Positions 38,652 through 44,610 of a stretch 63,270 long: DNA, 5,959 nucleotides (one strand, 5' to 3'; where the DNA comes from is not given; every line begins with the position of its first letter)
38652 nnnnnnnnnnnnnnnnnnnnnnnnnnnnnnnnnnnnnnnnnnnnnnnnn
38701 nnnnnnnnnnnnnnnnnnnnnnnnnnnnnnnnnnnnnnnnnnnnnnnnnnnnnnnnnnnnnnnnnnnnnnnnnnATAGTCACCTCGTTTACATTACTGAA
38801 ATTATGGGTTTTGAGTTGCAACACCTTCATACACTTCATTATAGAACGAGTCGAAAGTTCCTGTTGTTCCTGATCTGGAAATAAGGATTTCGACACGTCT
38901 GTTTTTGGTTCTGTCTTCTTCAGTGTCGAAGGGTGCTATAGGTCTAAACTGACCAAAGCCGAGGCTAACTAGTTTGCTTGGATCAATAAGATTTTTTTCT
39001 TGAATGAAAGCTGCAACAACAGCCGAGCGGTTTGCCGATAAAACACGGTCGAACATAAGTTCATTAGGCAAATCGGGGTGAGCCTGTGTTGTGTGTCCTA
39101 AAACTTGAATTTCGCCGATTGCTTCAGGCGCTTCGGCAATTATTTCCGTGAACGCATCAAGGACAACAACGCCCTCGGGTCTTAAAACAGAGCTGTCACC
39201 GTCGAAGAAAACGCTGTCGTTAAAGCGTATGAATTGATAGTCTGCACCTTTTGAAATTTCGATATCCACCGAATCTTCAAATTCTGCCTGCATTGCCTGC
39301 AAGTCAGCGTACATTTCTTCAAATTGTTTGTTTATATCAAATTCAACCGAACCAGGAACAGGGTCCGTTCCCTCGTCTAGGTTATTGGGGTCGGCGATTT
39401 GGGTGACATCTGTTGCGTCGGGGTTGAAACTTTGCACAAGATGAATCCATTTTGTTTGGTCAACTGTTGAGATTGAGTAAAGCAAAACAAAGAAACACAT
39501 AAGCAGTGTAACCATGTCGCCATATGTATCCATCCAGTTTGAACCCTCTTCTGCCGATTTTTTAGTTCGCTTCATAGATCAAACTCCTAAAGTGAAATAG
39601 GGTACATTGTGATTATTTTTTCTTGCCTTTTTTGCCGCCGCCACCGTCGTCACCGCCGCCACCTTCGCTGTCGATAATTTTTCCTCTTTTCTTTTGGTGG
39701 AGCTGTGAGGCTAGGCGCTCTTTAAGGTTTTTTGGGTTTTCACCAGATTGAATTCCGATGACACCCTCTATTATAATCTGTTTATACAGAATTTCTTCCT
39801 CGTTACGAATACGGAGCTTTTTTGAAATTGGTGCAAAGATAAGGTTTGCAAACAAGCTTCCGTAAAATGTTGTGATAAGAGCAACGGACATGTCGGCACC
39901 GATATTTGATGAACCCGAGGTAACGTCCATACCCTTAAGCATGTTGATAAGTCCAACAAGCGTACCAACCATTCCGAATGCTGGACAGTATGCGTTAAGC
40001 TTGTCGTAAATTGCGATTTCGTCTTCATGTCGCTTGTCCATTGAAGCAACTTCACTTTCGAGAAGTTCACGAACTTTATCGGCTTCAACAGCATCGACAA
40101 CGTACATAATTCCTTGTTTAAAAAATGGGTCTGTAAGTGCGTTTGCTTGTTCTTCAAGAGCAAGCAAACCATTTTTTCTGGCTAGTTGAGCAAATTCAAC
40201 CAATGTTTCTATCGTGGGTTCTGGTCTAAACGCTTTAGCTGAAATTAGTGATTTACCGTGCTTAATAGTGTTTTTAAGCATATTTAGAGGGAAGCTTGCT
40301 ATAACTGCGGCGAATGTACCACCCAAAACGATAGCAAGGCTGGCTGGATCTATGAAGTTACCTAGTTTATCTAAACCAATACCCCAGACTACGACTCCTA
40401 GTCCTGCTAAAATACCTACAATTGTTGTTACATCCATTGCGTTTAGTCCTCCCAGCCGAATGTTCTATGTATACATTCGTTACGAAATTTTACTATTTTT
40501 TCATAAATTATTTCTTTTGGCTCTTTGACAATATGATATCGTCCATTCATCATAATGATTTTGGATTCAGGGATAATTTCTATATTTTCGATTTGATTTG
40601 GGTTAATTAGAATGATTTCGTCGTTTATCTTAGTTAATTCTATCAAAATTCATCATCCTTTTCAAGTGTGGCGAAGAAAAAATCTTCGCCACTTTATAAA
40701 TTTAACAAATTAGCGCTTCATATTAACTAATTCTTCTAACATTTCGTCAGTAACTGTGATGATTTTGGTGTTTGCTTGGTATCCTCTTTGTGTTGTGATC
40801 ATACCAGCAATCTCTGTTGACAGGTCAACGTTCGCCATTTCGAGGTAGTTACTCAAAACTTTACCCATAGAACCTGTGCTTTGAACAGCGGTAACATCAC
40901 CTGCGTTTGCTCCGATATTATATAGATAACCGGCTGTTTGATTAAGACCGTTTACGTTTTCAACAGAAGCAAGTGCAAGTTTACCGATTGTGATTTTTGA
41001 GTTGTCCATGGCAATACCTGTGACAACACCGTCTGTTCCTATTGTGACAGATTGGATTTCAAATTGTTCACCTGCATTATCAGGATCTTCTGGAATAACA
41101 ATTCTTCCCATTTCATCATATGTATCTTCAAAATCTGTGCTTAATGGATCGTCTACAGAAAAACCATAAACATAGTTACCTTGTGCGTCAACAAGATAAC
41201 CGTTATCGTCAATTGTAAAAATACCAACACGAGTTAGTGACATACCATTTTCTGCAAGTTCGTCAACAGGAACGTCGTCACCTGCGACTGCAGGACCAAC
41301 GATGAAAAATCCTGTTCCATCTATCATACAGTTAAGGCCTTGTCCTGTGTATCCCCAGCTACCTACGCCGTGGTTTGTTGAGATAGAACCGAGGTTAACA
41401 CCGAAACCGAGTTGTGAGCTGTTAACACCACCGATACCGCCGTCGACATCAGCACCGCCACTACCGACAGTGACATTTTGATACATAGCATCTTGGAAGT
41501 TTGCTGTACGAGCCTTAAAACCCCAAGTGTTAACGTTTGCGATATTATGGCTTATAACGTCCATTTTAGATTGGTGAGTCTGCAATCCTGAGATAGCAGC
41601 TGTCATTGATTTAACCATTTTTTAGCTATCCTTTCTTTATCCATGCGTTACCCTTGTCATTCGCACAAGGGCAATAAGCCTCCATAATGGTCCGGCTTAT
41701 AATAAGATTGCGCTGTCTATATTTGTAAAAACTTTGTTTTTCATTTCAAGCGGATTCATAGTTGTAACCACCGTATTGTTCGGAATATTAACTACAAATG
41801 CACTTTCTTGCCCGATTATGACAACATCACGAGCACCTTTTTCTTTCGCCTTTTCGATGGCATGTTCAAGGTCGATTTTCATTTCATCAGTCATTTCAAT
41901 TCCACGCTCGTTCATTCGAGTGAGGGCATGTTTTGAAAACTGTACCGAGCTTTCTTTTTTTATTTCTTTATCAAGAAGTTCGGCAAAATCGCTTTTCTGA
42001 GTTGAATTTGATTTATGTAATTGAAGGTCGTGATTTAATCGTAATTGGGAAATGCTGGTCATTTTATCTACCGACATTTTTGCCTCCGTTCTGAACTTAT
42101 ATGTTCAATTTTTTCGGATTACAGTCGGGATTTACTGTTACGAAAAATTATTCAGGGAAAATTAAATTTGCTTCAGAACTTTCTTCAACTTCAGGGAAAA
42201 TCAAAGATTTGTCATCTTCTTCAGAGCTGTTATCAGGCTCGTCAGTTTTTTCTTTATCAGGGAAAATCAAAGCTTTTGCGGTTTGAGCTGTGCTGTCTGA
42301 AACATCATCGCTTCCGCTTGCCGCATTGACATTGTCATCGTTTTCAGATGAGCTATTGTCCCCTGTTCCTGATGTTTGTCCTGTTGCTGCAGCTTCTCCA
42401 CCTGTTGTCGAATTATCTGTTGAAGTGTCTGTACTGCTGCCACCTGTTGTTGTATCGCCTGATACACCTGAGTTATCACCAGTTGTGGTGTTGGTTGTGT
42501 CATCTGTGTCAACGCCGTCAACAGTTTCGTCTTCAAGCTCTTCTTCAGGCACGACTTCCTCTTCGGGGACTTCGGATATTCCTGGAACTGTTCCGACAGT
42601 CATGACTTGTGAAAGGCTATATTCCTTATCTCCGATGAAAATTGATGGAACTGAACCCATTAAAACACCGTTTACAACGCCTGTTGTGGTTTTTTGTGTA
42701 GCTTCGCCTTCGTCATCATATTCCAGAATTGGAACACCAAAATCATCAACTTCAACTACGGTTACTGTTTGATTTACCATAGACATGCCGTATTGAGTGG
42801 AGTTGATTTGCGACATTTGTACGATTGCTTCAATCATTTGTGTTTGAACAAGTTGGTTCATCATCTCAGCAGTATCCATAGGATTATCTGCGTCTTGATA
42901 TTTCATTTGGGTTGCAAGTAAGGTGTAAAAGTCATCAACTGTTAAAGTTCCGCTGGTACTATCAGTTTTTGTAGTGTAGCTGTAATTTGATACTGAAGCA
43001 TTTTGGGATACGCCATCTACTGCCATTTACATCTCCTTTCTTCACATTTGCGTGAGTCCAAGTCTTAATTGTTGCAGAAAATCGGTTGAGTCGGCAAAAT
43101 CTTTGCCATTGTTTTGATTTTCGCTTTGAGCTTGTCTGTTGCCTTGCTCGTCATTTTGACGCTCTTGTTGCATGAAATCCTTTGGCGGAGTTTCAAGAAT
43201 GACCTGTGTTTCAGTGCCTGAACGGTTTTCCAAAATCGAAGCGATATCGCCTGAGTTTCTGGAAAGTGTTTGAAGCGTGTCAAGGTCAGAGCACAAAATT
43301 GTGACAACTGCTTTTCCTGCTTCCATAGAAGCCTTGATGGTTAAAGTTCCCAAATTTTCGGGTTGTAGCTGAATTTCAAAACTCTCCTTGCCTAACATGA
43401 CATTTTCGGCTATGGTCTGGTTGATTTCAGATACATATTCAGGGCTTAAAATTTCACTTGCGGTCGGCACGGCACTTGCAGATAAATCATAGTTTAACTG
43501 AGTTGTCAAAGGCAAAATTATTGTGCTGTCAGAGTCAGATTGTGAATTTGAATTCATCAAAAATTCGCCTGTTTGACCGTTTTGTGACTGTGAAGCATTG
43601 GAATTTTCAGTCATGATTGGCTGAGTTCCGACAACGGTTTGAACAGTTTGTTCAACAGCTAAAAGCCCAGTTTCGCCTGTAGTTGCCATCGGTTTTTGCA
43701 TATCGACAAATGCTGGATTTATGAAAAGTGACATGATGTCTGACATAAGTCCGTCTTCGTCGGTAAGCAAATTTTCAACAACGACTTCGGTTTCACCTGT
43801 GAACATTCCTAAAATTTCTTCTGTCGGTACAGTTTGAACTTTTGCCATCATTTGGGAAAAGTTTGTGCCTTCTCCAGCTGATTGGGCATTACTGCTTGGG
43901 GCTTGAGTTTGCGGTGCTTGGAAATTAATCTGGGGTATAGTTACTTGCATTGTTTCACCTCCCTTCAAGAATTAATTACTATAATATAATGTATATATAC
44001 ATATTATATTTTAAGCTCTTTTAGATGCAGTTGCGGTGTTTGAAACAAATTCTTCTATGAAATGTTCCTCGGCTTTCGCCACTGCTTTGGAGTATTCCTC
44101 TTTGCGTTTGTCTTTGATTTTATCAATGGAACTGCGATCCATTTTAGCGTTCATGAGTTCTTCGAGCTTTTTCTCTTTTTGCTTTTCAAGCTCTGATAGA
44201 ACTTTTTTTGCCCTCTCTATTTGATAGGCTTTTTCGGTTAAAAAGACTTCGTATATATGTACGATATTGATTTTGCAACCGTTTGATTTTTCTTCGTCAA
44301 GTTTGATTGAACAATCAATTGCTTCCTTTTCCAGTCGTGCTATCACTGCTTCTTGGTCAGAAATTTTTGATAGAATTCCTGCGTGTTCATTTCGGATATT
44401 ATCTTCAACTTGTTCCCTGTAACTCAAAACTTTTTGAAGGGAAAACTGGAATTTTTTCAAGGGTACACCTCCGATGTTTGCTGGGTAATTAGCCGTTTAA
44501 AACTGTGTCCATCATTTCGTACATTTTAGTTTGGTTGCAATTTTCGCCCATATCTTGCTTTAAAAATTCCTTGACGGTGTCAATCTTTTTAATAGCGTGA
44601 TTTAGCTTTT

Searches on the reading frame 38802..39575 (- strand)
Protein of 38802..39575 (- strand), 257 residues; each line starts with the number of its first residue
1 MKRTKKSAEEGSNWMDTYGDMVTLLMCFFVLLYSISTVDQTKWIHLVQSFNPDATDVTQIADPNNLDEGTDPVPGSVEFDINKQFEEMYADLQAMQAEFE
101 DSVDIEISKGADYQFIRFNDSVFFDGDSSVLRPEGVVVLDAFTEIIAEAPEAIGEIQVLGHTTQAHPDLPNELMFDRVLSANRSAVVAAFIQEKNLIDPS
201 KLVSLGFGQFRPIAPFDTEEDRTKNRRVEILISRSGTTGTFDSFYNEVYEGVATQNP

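Call 6: search_protein_families(library=pfam, proteins=[window:38802-39575:-], max_evalue=0.001)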
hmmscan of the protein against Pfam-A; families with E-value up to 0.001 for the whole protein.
window:38802-39575:- (257 aa): 2 families
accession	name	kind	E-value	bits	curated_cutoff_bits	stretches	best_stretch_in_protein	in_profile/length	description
PF13677.11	MotB_plug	-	3.3e-19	68.6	24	1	3-51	3-55/58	Membrane MotB of proton-channel complex MotA/MotB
PF00691.25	OmpA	-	1e-09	39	27.2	1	123-226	1-98/98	OmpA family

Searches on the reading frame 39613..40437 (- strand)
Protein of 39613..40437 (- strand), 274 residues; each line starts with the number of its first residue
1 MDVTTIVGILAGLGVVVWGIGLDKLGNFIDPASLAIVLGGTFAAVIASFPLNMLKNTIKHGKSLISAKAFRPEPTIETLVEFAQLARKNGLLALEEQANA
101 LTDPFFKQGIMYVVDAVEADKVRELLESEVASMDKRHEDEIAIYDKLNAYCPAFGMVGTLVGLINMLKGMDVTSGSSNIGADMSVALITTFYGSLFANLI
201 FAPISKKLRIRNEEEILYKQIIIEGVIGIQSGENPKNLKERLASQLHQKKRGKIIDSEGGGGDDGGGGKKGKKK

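Call 6: search_protein_families(library=pfam, proteins=[window:39613-40437:-], max_evalue=0.001)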
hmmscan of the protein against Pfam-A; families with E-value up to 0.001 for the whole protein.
window:39613-40437:- (274 aa): 2 families
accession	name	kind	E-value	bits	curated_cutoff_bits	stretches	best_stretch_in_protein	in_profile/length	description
PF01618.21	MotA_ExbB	-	1.1e-27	96.8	22.9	1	98-218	2-124/127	MotA/TolQ/ExbB proton channel family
PF20560.3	MotA_N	-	3.1e-05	24.6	27.3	1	6-88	1-86/91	Motility protein A N-terminal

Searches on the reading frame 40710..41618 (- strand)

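Call 6: search_protein_families(library=pfam, proteins=[window:40710-41618:-], max_evalue=0.001)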
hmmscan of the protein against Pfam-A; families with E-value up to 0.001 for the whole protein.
window:40710-41618:- (302 aa): 3 families
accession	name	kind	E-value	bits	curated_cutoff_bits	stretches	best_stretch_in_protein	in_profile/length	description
PF06429.18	Flg_bbr_C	-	2.4e-15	56.2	23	1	256-300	2-46/46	Flagellar basal body rod FlgEFG protein C-terminal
PF00460.25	Flg_bb_rod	-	2.5e-09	37.3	20.7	1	6-35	2-31/31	Flagella basal body rod protein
PF22692.1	LlgE_F_G_D1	-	3e-09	37.3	27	1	98-200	1-63/64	Flagellar hook protein FlgE/F/G D1 domain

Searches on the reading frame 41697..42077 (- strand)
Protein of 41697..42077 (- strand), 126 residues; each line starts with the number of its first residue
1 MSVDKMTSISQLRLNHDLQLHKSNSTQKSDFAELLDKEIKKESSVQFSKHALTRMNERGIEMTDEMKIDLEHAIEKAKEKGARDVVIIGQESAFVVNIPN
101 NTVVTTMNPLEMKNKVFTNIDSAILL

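Call 6: search_protein_families(library=pfam, proteins=[window:41697-42077:-], max_evalue=0.001)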
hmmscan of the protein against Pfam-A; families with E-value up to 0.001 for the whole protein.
window:41697-42077:- (126 aa): 1 family
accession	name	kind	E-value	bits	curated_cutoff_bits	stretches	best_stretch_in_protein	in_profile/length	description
PF12611.13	Flagellar_put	-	8.9e-11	41.8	21.1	1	102-125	1-24/24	Putative flagellar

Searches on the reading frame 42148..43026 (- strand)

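Call 6: search_protein_families(library=pfam, proteins=[window:42148-43026:-], max_evalue=0.001)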
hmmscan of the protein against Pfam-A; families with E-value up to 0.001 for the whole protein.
window:42148-43026:- (292 aa): 1 family
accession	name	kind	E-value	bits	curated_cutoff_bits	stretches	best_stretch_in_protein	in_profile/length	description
PF03963.19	FlgD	-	6.9e-12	45.8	27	1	7-73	5-71/75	Flagellar hook capping protein - N-terminal region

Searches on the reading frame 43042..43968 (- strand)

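Call 6: search_protein_families(library=pfam, proteins=[window:43042-43968:-], max_evalue=0.001)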
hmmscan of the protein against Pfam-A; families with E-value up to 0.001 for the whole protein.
window:43042-43968:- (308 aa): 1 family
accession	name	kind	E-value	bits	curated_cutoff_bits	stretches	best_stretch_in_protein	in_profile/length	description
PF02120.21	Flg_hook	-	7.2e-09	35.8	29.8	1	193-249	11-67/85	Flagellar hook-length control protein FliK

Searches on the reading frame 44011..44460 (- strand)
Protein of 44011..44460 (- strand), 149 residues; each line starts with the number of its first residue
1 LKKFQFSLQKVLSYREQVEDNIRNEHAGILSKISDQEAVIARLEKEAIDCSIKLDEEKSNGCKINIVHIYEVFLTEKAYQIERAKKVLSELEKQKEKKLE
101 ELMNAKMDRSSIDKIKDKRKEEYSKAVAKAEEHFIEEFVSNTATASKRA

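Call 6: search_protein_families(library=pfam, proteins=[window:44011-44460:-], max_evalue=0.001)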
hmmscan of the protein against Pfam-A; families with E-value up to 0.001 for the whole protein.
window:44011-44460:- (149 aa): 1 family
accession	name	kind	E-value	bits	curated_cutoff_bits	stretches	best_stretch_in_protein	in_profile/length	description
PF02050.21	FliJ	-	1.9e-11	44.7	28.4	1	22-140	3-120/123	Flagellar FliJ protein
